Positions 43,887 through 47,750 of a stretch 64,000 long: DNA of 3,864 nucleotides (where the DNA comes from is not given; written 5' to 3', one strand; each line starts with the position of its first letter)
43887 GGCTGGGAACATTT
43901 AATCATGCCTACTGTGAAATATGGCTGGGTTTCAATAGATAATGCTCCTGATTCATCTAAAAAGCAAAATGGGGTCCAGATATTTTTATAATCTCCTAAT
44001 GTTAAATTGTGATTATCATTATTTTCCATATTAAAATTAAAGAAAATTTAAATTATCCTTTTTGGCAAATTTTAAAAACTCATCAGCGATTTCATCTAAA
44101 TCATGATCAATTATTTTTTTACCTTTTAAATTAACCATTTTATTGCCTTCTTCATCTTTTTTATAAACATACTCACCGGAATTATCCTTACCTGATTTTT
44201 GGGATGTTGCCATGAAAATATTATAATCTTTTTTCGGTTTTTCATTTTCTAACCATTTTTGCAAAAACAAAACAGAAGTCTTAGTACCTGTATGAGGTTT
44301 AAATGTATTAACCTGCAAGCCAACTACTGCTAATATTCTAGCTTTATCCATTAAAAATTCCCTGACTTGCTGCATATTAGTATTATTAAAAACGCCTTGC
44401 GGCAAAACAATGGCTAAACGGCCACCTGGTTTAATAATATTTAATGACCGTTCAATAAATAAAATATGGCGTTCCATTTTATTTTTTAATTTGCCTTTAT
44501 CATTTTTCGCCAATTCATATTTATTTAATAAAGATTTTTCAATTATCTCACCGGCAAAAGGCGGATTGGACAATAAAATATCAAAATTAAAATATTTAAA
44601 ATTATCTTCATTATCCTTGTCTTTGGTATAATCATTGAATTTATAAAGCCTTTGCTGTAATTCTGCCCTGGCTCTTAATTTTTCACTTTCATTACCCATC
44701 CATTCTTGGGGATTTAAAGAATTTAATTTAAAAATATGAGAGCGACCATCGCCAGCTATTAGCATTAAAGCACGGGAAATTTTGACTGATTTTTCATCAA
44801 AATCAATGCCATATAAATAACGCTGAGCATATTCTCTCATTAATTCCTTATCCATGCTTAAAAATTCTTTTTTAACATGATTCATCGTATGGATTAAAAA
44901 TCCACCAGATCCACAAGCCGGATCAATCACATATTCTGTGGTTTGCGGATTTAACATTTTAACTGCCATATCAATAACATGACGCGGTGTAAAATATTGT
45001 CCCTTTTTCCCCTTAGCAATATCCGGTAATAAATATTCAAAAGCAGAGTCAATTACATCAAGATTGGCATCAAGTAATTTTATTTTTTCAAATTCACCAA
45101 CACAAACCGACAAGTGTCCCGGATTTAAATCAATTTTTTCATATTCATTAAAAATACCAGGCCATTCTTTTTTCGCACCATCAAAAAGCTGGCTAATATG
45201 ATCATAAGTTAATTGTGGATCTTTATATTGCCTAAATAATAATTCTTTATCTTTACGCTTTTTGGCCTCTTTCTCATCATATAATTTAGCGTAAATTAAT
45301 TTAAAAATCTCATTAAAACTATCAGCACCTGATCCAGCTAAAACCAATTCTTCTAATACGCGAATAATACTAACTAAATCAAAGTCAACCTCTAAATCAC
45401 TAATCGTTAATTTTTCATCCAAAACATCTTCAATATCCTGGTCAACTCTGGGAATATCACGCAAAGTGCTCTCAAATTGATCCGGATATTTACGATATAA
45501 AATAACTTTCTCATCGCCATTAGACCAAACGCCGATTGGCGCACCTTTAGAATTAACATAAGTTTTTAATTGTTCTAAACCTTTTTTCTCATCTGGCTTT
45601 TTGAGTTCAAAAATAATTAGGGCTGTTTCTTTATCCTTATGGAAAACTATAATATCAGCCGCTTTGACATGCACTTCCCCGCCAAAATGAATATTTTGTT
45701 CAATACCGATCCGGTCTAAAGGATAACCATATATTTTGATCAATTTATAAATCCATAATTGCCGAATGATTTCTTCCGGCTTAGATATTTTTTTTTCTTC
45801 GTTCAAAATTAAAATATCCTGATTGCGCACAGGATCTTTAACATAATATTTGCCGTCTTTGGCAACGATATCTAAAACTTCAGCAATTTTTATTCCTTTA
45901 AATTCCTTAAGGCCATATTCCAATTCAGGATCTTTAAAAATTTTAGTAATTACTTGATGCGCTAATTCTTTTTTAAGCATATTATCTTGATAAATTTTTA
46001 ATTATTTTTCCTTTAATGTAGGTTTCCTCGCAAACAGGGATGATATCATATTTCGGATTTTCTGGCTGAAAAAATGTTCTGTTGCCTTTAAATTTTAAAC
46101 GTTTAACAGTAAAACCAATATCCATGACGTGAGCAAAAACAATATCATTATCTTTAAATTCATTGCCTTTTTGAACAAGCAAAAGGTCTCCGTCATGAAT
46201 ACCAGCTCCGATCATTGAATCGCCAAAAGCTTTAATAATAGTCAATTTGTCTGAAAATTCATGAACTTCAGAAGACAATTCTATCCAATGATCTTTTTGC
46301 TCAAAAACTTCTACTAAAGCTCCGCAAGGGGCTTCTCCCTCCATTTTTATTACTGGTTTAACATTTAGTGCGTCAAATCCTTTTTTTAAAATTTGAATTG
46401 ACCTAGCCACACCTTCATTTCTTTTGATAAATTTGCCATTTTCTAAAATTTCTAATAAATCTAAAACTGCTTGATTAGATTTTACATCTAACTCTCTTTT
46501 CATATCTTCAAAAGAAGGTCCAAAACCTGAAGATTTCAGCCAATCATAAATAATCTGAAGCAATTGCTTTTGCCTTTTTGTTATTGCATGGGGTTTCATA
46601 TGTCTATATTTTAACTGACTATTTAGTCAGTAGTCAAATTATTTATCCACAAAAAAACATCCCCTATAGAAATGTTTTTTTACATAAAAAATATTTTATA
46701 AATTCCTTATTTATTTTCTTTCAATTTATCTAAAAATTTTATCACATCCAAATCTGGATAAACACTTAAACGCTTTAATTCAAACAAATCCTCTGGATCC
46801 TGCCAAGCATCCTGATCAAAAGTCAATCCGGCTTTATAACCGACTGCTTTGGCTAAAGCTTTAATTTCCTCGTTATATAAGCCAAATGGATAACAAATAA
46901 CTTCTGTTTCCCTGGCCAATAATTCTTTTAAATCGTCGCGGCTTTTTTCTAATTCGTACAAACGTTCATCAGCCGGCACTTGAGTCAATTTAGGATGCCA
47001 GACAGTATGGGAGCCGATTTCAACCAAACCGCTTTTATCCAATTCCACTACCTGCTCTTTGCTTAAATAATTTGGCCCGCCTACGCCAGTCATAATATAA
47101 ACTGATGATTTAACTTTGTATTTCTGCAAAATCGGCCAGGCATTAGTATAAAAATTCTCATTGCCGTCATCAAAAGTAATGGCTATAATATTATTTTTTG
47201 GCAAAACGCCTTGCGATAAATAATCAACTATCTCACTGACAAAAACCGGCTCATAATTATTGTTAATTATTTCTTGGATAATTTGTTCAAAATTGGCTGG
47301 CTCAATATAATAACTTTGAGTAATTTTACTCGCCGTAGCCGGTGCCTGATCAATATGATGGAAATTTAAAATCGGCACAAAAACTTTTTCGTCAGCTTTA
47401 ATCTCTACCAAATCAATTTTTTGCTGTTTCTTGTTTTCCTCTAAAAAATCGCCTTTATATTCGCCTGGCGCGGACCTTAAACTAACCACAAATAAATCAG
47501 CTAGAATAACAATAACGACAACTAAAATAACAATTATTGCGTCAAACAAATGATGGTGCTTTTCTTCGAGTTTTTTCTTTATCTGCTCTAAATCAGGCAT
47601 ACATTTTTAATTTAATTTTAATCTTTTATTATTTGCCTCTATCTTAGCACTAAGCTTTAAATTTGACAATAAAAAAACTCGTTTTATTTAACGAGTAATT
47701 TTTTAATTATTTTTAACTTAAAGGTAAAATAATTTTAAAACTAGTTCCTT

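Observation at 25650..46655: Recurring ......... (DnaA-box-identical 9-mer) 29-115 nt upstream of five island genes, all in the same orientation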

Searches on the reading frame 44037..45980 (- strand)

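Call 10: search_protein_families(library=pfam, proteins=[window:44037-45980:-], max_evalue=0.01)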
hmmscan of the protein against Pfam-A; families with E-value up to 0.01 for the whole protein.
window:44037-45980:- (647 aa): 6 families
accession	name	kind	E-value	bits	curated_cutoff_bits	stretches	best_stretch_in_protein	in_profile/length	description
PF02384.22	N6_Mtase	-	1.8e-38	133.1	20.4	1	308-626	4-276/311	N-6 DNA Methylase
PF13588.12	HSDR_N_2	-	5.7e-19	68.7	25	1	68-177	1-110/110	Type I restriction enzyme R protein N terminus (HSDR_N)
PF07669.17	Eco57I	-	2.8e-15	57.2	25.3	1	389-555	3-165/171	Eco57I restriction-modification methylase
PF20473.4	MmeI_Mtase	-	7.2e-06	25.8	27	1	350-482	22-152/259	MmeI, DNA-methyltransferase domain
PF01170.24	UPF0020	-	9.3e-05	22.6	22.3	1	340-403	21-93/197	RMKL-like, methyltransferase domain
PF13847.12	Methyltransf_31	-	0.0054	16.9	27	0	351-404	7-46/145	Methyltransferase domain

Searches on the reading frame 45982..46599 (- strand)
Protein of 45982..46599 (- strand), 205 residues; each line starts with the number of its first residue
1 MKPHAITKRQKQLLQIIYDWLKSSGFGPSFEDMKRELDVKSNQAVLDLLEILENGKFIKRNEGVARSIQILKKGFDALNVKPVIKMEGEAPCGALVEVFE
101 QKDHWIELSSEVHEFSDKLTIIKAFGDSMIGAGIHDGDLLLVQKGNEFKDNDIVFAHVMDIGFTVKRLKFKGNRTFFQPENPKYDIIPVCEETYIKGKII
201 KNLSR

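Call 10: search_protein_families(library=pfam, proteins=[window:45982-46599:-], max_evalue=0.01)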
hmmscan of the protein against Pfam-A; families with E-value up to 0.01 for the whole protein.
window:45982-46599:- (205 aa): 2 families
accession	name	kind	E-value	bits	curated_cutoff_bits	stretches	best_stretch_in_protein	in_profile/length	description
PF00717.28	Peptidase_S24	-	7.1e-20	71.3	23.3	1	88-200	4-116/116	Peptidase S24-like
PF01726.22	LexA_DNA_bind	-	2.3e-10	40.6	23.7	1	5-66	3-64/65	LexA DNA binding domain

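Call 39: find_related_loci(query=window:45982-46599:-, collection=viral_contigs, flank=3000)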
Query window:45982-46599:- (205 aa) in viral_contigs; peptide patterns used: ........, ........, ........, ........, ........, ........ (x = any residue, [..] = any of these).
8 stretches matched a pattern, but none encodes a relative of the query by tblastn (E <= 1e-3).

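Call 42: find_homologous_proteins(query=window:45982-46599:-, max_evalue=1e-10)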
Query window:45982-46599:- (205 aa): 213 proteins with E <= 1e-10 among 648 candidates; the best 120 are listed.
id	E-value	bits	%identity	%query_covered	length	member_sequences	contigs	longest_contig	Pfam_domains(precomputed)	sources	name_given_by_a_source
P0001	6.1e-132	455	100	100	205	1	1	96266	PF00717.29,PF01726.23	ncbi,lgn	-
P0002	1.2e-106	373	83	100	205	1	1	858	PF00717.29,PF01726.23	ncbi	-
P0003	6.6e-92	325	75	100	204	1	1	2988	PF00717.29,PF01726.23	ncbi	-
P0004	3.4e-84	300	69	100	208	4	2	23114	PF00717.29,PF01726.23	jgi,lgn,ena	-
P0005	6.9e-84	299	69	100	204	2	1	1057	PF00717.29,PF01726.23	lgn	-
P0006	2.7e-81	290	69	100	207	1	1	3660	PF00717.29,PF01726.23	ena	-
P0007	2.1e-79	284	68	100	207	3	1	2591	PF00717.29,PF01726.23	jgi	jgi:repressor LexA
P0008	8.1e-79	282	67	100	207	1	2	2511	PF00717.29,PF01726.23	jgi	jgi:repressor LexA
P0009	7.5e-56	207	53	99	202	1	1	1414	PF00717.29,PF01726.23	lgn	-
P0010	2.8e-51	192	50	99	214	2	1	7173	PF00717.29,PF01726.23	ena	-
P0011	3.4e-51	192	50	99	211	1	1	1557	PF00717.29,PF01726.23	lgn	-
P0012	2.2e-50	189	49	97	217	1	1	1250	PF00717.29,PF01726.23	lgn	-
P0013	3.0e-50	189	47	99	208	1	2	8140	PF00717.29,PF01726.23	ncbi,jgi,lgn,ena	-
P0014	3.3e-50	189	50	98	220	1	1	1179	PF00717.29,PF01726.23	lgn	-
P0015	3.6e-50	189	47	97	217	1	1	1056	PF00717.29,PF01726.23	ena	-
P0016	4.1e-49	185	48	99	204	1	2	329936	PF00717.29,PF01726.23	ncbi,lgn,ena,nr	ncbi:repressor LexA [Candidatus Parcubacteria bacterium]|nr:repressor LexA [Candidatus Parcubacteria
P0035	2.0e-46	176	48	98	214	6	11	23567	PF00717.29,PF01726.23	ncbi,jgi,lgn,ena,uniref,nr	ncbi:repressor LexA [Candidatus Kuenenbacteria bacterium CG_4_10_14_3_um_filter_39_14]|uniref:Repres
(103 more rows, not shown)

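Call 43: find_encoding_contigs(protein=P0004, flank=4000, max_places=2)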
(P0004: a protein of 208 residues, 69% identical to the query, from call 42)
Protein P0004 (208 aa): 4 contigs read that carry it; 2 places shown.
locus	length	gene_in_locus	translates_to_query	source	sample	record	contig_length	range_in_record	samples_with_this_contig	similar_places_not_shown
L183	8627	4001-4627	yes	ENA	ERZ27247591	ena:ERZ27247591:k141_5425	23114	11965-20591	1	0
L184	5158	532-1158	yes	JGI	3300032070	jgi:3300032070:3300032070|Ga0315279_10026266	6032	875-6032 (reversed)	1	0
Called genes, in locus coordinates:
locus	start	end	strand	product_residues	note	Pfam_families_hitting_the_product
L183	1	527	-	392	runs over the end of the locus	-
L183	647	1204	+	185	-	PF01596:Methyltransf_3, PF13578:Methyltransf_24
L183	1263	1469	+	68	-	-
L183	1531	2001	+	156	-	PF02590:SPOUT_MTase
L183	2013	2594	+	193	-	PF01928:CYTH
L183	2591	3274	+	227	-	PF00696:AA_kinase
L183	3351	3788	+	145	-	PF07973:tRNA_SAD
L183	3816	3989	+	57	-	-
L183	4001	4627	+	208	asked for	PF01726:LexA_DNA_bind, PF00717:Peptidase_S24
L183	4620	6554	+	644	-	PF13588:HSDR_N_2, PF02384:N6_Mtase, PF20473:MmeI_Mtase (weak), PF07669:Eco57I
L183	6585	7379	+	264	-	-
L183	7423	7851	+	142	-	-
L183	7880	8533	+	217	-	-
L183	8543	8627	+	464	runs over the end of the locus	PF01420:Methylase_S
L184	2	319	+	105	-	?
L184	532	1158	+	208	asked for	PF01726:LexA_DNA_bind, PF00717:Peptidase_S24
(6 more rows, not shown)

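Call 44: find_encoding_contigs(protein=P0003, flank=3000, max_places=1)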
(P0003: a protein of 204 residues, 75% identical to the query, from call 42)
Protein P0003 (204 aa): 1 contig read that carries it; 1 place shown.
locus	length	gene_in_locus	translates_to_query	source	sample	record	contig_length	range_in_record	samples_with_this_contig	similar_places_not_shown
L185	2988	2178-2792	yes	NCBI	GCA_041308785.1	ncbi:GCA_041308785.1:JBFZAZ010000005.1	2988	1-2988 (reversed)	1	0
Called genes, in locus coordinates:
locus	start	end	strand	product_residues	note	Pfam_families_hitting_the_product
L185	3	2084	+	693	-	?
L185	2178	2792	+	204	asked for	PF01726:LexA_DNA_bind, PF00717:Peptidase_S24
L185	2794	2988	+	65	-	?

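Call 45: find_encoding_contigs(protein=P0016, flank=4000, max_places=1)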
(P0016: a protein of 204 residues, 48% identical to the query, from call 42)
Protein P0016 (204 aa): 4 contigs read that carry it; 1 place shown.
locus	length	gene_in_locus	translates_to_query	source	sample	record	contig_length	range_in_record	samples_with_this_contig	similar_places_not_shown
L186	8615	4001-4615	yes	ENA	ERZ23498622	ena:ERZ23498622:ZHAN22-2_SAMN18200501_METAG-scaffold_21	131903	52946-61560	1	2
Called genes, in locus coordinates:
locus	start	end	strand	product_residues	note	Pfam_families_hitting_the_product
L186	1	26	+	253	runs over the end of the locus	PF01746:tRNA_m1G_MT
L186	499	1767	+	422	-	PF02618:YceG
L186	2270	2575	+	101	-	-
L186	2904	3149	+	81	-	-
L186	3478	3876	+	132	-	-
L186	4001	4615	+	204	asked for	PF01726:LexA_DNA_bind, PF00717:Peptidase_S24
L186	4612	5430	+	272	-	PF02086:MethyltransfD12 (faint), PF01555:N6_N4_Mtase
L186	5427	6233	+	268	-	PF09520:HinfI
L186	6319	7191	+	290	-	PF18144:SMODS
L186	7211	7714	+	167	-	PF18186:SLATT_4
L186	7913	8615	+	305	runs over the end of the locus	-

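Call 46: find_encoding_contigs(protein=P0035, flank=4000, max_places=3)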
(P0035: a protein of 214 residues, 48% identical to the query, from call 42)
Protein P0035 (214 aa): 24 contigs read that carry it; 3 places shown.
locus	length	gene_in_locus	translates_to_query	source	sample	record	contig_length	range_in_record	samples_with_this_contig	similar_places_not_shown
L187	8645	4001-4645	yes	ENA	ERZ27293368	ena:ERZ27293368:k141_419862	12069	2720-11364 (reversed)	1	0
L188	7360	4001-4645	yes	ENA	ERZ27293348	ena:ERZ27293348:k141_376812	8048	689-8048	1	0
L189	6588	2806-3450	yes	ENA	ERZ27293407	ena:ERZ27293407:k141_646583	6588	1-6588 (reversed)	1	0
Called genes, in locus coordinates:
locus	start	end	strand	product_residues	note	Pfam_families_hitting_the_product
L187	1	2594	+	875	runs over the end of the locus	PF05708:Peptidase_C92 (weak), PF00932:LTD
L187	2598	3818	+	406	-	PF16656:Pur_ac_phosph_N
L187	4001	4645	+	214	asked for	PF01726:LexA_DNA_bind, PF00717:Peptidase_S24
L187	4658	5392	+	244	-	-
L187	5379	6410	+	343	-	PF01555:N6_N4_Mtase, PF08241:Methyltransf_11 (faint)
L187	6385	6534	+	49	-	-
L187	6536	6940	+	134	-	PF02452:PemK_toxin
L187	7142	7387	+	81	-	-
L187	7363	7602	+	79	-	-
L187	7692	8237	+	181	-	-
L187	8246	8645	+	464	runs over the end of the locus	PF28494:GlyRS_ins_1 (weak), PF00587:tRNA-synt_2b, PF03129:HGTP_anticodon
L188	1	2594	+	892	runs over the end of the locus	PF05708:Peptidase_C92 (faint), PF00932:LTD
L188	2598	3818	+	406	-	PF16656:Pur_ac_phosph_N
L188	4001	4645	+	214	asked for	PF01726:LexA_DNA_bind, PF00717:Peptidase_S24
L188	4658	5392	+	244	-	-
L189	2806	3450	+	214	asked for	PF01726:LexA_DNA_bind, PF00717:Peptidase_S24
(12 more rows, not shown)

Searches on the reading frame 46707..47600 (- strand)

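Call 10: search_protein_families(library=pfam, proteins=[window:46707-47600:-], max_evalue=0.01)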
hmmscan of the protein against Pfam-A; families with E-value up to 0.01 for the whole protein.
window:46707-47600:- (297 aa): 2 families
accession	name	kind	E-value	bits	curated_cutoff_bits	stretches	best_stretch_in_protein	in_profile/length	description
PF01522.26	Polysacc_deac_1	-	1.7e-26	93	23.1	1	135-257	5-123/124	Polysaccharide deacetylase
PF03065.20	Glyco_hydro_57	-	0.0008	19.2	21.2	1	91-260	24-171/291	Glycosyl hydrolase family 57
